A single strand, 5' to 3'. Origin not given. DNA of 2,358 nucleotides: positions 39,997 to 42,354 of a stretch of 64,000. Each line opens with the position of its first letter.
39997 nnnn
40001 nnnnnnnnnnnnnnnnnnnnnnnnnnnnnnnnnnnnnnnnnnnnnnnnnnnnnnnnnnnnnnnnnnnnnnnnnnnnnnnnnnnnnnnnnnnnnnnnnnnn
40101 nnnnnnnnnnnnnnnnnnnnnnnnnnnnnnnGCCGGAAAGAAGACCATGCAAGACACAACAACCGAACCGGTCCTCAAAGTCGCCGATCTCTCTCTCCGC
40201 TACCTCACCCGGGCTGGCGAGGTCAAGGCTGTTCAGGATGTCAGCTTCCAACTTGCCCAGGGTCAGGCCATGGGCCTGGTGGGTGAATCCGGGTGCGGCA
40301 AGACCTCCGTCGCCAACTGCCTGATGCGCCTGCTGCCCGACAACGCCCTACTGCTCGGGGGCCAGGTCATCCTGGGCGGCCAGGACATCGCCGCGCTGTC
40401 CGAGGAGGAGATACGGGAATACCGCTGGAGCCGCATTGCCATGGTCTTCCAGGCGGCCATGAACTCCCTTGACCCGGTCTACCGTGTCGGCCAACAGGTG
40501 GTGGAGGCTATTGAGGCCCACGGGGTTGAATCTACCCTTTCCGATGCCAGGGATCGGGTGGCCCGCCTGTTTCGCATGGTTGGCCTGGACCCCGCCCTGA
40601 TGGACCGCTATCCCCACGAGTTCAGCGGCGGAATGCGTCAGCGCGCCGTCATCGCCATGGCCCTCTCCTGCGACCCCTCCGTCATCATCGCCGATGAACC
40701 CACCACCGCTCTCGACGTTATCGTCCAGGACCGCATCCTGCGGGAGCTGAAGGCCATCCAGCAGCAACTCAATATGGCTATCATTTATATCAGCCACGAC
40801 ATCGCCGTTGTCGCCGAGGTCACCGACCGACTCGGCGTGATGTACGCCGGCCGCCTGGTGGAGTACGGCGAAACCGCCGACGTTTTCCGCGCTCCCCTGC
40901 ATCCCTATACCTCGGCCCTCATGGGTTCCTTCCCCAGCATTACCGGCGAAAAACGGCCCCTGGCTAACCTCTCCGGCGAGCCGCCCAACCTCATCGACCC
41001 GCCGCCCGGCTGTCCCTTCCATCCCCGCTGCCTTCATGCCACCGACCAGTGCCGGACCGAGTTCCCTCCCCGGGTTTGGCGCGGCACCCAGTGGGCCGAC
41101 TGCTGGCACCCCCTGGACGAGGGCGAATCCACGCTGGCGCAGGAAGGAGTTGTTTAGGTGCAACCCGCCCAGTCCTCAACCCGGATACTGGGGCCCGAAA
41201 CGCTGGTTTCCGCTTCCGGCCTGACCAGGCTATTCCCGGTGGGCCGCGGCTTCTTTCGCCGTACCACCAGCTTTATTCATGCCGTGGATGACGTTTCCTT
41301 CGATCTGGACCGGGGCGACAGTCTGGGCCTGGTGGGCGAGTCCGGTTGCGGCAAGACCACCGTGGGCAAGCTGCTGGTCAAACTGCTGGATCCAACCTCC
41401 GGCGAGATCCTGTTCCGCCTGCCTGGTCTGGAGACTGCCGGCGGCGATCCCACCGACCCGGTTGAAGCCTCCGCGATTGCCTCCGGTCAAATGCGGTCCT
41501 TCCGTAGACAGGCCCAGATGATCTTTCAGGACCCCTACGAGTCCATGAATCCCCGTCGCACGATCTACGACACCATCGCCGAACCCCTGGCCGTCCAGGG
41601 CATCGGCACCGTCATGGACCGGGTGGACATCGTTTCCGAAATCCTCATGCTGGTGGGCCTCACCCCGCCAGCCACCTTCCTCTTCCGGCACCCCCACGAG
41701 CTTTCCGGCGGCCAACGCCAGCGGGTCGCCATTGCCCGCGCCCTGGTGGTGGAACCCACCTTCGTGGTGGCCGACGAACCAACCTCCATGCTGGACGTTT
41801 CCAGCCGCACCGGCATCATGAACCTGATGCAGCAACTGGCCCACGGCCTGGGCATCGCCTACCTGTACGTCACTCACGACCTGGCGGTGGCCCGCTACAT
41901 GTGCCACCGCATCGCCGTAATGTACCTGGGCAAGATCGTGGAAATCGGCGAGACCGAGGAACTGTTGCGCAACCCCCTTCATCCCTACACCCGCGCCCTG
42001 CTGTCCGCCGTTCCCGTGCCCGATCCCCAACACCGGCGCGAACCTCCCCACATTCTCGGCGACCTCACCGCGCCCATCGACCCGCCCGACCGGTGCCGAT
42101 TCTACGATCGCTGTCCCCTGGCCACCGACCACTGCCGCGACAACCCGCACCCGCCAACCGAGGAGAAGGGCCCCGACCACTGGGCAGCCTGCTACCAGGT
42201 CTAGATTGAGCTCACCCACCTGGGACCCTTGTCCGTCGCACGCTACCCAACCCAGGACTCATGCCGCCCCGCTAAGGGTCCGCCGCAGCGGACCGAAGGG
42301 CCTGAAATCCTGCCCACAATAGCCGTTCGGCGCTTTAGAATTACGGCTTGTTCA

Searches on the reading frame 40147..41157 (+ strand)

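Call 15: search_protein_families(library=pfam, proteins=[window:40147-41157:+], max_evalue=0.001)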
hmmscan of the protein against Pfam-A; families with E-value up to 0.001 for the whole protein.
window:40147-41157:+ (336 aa): 5 families
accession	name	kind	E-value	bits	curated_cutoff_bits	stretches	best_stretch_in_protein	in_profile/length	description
PF00005.33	ABC_tran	-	9.1e-27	94.8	25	1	30-187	2-137/137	ABC transporter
PF08352.17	oligo_HPY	-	4.1e-22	78.8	27.1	1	238-302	1-65/65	Oligopeptide/dipeptide transporter, C-terminal region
PF13304.12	AAA_21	-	2.7e-05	24.8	27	0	155-222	234-303/304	AAA domain, putative AbiEii toxin, Type IV TA system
PF13401.12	AAA_22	-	0.00039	21.2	27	1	41-213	7-119/130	AAA domain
PF13191.12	AAA_16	-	0.00077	20.4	32.6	0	22-75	5-56/167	AAA ATPase domain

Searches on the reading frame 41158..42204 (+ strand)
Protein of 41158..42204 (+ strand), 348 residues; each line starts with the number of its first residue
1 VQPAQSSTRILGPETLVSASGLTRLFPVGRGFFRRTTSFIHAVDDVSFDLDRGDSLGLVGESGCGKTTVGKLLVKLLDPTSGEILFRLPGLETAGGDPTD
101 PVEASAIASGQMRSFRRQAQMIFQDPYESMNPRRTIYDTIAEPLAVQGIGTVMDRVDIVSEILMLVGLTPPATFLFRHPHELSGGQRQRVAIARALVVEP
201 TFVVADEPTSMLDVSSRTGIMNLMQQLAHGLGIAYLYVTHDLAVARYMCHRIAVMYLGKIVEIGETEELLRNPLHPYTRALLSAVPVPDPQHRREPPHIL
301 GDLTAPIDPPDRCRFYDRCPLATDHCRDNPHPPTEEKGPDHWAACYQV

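Call 15: search_protein_families(library=pfam, proteins=[window:41158-42204:+], max_evalue=0.001)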
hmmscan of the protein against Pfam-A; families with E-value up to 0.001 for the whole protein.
window:41158-42204:+ (348 aa): 3 families
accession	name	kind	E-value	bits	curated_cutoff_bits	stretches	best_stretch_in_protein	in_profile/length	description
PF00005.33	ABC_tran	-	1.6e-29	103.7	25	1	44-210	2-137/137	ABC transporter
PF08352.17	oligo_HPY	-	1.3e-19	70.8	27.1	1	261-326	1-65/65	Oligopeptide/dipeptide transporter, C-terminal region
PF13401.12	AAA_22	-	0.00027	21.7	27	0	57-132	9-67/130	AAA domain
